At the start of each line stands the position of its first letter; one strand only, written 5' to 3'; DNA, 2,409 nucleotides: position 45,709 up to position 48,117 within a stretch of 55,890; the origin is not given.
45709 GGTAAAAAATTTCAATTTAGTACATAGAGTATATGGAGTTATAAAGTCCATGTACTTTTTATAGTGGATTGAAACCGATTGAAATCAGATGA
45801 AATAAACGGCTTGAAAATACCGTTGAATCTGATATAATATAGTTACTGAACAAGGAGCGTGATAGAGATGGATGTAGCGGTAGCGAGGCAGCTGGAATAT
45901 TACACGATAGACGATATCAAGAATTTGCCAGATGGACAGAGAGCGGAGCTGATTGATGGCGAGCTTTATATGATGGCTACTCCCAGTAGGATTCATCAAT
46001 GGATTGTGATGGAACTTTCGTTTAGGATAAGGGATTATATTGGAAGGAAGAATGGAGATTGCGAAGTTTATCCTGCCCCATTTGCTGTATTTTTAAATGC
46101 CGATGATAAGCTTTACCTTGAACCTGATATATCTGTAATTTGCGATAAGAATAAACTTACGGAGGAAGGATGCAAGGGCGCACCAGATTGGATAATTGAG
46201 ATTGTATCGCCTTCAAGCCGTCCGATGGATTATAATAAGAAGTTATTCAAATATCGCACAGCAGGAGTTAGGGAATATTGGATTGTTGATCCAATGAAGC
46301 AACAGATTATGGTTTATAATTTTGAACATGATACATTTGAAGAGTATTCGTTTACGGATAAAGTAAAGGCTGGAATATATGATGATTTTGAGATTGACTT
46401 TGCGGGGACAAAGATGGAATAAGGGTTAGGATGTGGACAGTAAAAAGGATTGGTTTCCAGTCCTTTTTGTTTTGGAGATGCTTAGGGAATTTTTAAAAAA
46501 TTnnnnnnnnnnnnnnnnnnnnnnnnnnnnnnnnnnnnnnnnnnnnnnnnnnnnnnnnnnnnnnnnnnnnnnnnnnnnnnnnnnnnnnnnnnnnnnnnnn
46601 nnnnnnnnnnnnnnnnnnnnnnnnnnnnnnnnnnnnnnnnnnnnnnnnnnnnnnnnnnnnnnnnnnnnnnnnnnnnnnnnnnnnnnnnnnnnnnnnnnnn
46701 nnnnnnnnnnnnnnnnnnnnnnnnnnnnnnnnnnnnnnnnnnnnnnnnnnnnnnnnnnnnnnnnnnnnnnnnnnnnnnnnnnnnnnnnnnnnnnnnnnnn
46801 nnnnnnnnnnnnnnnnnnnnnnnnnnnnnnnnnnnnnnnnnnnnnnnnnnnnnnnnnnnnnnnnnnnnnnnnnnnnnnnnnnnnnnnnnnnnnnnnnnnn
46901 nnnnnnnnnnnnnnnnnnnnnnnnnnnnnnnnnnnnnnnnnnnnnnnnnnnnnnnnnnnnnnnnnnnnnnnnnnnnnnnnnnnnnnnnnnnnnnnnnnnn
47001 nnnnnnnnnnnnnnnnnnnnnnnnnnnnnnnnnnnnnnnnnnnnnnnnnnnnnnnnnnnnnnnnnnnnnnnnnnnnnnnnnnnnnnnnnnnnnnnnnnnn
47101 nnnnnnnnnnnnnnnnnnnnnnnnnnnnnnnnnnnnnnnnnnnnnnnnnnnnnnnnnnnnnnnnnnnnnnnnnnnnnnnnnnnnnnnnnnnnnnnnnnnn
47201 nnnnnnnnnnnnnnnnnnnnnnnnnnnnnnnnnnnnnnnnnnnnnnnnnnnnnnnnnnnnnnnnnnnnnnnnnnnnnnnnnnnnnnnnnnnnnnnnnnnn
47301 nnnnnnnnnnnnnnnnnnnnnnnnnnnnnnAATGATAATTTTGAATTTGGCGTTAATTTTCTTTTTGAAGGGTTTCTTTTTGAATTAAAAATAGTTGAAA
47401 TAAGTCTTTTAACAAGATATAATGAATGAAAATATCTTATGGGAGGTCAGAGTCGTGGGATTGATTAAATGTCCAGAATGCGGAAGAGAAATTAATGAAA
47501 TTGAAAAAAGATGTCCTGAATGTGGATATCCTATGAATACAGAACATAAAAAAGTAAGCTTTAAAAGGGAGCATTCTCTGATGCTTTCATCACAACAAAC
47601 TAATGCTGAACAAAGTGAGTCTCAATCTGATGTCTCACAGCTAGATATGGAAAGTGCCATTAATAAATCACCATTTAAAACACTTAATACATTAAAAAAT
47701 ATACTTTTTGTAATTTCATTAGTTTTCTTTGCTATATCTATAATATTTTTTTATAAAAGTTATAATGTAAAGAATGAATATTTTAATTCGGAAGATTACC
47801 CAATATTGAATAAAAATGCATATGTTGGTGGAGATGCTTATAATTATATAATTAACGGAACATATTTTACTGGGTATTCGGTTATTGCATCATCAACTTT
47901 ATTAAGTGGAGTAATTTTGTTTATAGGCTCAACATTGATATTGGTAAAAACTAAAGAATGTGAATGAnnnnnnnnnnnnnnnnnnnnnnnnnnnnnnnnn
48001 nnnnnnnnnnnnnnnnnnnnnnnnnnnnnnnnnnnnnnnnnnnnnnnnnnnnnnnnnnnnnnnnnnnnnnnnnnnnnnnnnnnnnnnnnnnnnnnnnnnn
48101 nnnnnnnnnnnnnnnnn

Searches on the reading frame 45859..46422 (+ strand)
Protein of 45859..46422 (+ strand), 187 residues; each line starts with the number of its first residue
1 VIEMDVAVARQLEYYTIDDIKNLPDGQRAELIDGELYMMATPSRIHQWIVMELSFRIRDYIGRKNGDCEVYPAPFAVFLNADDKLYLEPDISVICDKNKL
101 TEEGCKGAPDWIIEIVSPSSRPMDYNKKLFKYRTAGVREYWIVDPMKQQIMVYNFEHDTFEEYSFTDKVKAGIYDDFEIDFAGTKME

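Call 56: search_protein_families(library=phrogs, max_evalue=0.00001, proteins=[window:45859-46422:+])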
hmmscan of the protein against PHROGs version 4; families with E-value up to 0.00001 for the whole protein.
window:45859-46422:+ (187 aa): 1 family
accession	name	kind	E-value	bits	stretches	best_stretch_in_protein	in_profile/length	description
phrog_16228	-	unknown function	5.6e-62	209.6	1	12-179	6-179/187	-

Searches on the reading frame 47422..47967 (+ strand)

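Call 56: search_protein_families(library=phrogs, max_evalue=0.00001, proteins=[window:47422-47967:+])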
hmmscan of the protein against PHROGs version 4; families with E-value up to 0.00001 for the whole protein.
window:47422-47967:+ (181 aa): 2 families
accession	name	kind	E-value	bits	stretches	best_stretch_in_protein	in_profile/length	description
phrog_6586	-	unknown function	2.5e-08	34.9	1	14-106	3-75/129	-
phrog_2546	-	unknown function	5e-06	27.8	1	15-82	1-70/180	-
